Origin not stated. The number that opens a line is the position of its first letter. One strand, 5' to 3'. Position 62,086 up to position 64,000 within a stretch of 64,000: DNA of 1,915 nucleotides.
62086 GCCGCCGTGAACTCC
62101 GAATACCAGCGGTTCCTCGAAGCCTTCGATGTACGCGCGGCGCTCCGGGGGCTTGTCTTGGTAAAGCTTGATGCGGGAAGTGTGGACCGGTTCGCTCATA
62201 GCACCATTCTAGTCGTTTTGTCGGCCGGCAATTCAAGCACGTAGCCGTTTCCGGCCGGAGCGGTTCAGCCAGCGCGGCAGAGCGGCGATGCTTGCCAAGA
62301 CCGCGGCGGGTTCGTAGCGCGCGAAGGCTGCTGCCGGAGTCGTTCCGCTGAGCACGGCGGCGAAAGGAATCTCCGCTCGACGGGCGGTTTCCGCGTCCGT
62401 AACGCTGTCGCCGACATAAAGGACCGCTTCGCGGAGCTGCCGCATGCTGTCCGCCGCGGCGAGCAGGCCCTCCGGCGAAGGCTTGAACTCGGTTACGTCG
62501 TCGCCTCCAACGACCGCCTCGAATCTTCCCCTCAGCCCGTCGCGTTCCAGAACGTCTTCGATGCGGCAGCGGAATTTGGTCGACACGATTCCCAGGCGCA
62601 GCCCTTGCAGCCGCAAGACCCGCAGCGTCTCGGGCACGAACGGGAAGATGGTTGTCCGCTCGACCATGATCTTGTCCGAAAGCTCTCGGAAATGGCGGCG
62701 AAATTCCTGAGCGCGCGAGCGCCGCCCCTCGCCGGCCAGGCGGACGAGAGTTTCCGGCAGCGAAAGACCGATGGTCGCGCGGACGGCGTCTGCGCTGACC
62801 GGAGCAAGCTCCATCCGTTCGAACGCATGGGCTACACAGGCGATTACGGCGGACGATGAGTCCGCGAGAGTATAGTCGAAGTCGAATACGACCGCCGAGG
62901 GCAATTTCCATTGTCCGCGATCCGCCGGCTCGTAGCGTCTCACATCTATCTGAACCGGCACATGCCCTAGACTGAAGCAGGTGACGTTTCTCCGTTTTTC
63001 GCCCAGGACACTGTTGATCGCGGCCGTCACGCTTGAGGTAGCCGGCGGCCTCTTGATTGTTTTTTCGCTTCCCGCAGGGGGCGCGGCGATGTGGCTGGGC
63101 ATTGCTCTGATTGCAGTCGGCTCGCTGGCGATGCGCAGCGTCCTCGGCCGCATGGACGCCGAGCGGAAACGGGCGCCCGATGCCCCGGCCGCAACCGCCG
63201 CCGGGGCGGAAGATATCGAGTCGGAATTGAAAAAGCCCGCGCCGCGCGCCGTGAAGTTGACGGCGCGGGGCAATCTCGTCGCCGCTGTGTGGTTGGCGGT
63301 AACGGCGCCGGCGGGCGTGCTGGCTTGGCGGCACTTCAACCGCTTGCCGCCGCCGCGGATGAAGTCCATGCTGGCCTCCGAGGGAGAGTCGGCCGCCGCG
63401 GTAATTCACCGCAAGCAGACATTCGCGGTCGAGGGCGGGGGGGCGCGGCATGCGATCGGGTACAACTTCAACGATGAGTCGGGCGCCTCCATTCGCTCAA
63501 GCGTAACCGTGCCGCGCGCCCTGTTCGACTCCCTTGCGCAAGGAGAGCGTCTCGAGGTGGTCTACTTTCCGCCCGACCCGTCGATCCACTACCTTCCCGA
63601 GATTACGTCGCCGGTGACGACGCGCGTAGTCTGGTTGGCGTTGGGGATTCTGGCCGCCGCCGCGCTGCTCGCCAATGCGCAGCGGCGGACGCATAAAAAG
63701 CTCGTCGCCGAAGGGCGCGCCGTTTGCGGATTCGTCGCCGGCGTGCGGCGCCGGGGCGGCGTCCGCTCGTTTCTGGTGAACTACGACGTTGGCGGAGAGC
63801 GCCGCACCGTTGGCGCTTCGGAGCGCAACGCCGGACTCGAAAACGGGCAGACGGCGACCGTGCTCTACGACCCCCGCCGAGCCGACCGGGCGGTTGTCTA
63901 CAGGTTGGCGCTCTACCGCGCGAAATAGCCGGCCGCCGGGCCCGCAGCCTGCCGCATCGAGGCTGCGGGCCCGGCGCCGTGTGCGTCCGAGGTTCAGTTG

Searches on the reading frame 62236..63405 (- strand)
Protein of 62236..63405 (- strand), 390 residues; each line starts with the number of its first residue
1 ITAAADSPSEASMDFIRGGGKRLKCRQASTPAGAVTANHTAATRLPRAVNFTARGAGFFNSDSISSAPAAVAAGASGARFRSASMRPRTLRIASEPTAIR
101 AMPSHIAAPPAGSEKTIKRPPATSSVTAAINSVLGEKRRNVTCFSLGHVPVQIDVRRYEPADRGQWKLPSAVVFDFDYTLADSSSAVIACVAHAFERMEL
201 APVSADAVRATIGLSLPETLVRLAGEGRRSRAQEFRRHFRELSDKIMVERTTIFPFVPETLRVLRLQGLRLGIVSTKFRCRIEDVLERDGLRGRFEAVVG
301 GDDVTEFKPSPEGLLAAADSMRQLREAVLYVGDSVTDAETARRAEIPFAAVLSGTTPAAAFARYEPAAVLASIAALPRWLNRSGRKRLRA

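Call 19: search_protein_families(library=pfam, proteins=[window:62236-63405:-], max_evalue=0.001)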
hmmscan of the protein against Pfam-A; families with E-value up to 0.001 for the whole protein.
window:62236-63405:- (390 aa): 4 families
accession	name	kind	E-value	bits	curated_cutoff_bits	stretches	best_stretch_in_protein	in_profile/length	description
PF13419.12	HAD_2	-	5.4e-35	121.5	23.8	1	172-351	1-178/178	Haloacid dehalogenase-like hydrolase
PF00702.32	Hydrolase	-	1.8e-22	81.1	26.4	1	171-344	3-190/191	haloacid dehalogenase-like hydrolase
PF12710.13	HAD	-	4.3e-12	47.3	27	1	172-342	1-189/189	haloacid dehalogenase-like hydrolase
PF13242.12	Hydrolase_like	-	4.8e-09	36.4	22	1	308-375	4-74/75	HAD-hyrolase-like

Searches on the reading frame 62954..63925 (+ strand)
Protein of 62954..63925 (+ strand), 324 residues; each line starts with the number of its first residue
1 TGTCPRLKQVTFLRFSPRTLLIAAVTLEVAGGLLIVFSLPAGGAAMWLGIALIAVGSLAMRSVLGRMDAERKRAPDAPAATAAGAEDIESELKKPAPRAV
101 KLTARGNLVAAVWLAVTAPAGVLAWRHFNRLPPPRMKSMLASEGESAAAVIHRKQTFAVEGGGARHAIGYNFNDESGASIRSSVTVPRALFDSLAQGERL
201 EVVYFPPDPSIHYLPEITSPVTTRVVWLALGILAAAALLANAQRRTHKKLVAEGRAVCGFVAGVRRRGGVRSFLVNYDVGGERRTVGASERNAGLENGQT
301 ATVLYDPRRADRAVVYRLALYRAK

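Call 19: search_protein_families(library=pfam, proteins=[window:62954-63925:+], max_evalue=0.001)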
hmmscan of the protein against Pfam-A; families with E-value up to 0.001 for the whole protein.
window:62954-63925:+ (324 aa): 1 family
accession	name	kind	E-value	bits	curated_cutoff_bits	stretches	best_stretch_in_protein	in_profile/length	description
PF12158.14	DUF3592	-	3.9e-06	27.9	25.3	0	267-317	16-81/84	Domain of unknown function (DUF3592)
